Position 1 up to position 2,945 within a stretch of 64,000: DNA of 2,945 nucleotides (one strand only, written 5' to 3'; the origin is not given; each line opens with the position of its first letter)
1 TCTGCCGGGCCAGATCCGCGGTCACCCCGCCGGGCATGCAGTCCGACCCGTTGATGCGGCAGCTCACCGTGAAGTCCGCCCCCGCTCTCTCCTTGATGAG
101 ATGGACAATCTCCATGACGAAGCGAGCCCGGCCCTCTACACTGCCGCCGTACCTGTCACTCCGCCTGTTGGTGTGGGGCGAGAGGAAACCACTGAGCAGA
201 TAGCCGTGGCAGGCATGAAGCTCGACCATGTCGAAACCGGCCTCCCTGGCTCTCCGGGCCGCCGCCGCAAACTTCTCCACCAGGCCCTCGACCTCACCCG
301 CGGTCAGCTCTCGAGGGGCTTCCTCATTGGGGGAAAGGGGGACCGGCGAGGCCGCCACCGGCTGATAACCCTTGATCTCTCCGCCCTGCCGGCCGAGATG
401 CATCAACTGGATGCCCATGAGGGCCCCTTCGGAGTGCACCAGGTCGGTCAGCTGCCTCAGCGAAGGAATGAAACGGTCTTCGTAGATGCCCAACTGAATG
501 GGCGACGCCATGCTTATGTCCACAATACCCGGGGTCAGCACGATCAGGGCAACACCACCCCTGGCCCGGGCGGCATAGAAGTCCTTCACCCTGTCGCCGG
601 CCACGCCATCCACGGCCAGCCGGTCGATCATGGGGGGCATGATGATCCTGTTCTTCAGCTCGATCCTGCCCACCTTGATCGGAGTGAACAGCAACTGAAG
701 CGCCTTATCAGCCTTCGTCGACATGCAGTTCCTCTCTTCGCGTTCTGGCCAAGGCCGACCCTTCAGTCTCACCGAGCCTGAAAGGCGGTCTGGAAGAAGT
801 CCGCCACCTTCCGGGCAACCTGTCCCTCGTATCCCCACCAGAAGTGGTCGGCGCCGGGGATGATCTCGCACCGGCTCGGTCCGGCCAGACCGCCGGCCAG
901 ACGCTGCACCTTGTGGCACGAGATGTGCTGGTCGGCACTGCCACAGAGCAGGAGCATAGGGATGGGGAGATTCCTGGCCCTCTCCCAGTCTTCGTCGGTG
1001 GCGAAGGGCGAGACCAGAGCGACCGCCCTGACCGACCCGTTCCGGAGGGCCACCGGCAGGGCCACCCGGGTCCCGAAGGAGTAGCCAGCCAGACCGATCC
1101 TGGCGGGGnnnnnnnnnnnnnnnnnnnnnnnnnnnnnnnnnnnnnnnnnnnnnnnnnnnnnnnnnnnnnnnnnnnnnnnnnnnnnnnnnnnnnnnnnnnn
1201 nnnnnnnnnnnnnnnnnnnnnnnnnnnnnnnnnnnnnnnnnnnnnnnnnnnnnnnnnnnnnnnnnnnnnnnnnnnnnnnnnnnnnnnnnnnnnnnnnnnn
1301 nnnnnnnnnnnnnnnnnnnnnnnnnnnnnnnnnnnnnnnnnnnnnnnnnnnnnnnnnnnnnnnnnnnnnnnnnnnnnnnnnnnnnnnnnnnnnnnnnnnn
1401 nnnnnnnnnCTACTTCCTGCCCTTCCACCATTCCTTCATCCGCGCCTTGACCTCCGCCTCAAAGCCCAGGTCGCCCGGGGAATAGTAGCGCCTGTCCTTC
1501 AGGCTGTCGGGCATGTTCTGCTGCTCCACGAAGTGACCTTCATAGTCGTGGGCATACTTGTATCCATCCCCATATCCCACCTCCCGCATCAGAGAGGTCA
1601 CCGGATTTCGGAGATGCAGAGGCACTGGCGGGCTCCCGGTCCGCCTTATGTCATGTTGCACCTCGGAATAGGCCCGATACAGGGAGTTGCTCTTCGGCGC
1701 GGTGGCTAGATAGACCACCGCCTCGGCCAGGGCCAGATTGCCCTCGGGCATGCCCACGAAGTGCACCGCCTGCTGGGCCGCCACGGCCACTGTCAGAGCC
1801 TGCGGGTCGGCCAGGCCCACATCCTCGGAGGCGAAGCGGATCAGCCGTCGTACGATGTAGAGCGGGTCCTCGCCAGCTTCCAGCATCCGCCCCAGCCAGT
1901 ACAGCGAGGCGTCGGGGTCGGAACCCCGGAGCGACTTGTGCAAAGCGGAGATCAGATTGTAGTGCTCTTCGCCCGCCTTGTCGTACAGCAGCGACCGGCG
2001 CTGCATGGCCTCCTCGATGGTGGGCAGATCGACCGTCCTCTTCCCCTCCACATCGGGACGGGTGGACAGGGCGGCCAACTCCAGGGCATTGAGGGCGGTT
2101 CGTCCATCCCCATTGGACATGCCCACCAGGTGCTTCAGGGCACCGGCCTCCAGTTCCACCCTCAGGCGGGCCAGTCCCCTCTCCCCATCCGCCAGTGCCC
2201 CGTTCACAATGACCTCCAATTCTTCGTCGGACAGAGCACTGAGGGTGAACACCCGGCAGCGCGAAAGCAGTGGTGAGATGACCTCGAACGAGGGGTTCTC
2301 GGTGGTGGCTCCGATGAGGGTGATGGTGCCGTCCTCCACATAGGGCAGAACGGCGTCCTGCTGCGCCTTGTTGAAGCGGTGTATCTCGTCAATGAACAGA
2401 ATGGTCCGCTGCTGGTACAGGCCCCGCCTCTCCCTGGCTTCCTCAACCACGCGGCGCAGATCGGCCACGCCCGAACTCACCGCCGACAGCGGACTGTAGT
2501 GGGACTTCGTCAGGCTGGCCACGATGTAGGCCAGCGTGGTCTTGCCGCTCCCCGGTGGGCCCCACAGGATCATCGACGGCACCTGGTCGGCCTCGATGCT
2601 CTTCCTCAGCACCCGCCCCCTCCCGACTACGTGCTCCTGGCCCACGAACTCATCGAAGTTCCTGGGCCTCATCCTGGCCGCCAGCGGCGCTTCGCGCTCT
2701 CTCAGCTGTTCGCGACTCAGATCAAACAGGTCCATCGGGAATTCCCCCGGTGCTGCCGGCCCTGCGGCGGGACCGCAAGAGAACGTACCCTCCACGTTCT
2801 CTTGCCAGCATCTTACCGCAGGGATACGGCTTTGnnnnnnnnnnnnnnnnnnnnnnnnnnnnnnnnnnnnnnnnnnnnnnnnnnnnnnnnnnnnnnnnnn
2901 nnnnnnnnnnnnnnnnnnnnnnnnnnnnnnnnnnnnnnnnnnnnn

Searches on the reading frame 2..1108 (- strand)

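Call 17: search_protein_families(library=pfam, proteins=[window:2-1108:-], max_evalue=0.001)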
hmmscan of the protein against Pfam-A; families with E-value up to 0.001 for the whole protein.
window:2-1108:- (369 aa): 1 family
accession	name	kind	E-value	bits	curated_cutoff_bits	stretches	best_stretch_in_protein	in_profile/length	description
PF00724.26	Oxidored_FMN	-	2.3e-57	195.3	27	1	140-358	2-231/342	NADH:flavin oxidoreductase / NADH oxidase family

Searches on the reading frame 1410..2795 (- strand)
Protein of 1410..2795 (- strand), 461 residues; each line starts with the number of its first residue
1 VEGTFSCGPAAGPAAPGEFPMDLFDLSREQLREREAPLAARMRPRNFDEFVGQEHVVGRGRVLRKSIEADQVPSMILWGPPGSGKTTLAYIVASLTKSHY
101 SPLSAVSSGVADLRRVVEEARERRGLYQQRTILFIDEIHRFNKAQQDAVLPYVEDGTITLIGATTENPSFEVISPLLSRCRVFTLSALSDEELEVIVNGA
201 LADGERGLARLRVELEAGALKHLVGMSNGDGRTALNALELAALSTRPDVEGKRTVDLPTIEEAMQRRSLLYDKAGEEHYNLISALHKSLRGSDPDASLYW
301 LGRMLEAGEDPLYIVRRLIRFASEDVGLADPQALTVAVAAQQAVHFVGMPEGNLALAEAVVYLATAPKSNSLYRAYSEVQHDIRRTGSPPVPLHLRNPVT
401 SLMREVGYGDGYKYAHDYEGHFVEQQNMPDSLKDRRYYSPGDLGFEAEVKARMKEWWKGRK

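Call 17: search_protein_families(library=pfam, proteins=[window:1410-2795:-], max_evalue=0.001)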
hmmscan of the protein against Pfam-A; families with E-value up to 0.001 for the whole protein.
window:1410-2795:- (461 aa): 11 families
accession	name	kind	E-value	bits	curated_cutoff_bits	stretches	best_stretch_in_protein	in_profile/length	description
PF12002.13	MgsA_C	-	1.1e-71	240.6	27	1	291-457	1-167/167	MgsA AAA+ ATPase C terminal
PF16193.11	AAA_assoc_2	-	3.1e-28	98.3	34.3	1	212-290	4-81/81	AAA C-terminal domain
PF05496.18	RuvB_N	-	4.3e-15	56.3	27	1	42-161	1-116/159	Holliday junction DNA helicase RuvB P-loop domain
PF00004.35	AAA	-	1.6e-14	54.9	21.2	1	75-182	1-125/131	ATPase family associated with various cellular activities (AAA)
PF07728.20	AAA_5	-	9.7e-07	29.3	22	1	75-166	2-103/139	AAA domain (dynein-related subfamily)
PF13173.12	AAA_14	-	1.4e-06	28.8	27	1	75-192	5-127/129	AAA domain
PF13191.12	AAA_16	-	8.4e-06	26.8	32.6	0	50-98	2-51/167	AAA ATPase domain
PF01078.27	Mg_chelatase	-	2.8e-05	24.1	20.3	0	74-95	24-45/207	Magnesium chelatase, subunit ChlI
PF00158.32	Sigma54_activat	-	5.7e-05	23.3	20.2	0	122-167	84-131/168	Sigma-54 interaction domain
PF13401.12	AAA_22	-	0.00065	20.5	27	0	74-147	7-84/130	AAA domain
PF20720.3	nSTAND3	-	0.00095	19.3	27.2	0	75-120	20-64/155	Novel STAND NTPase 3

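Call 40: find_encoding_contigs(protein=window:1410-2795:-, flank=10000, max_places=2)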
Protein window:1410-2795:- (461 aa): no gene with exactly this product is on record in the collection.
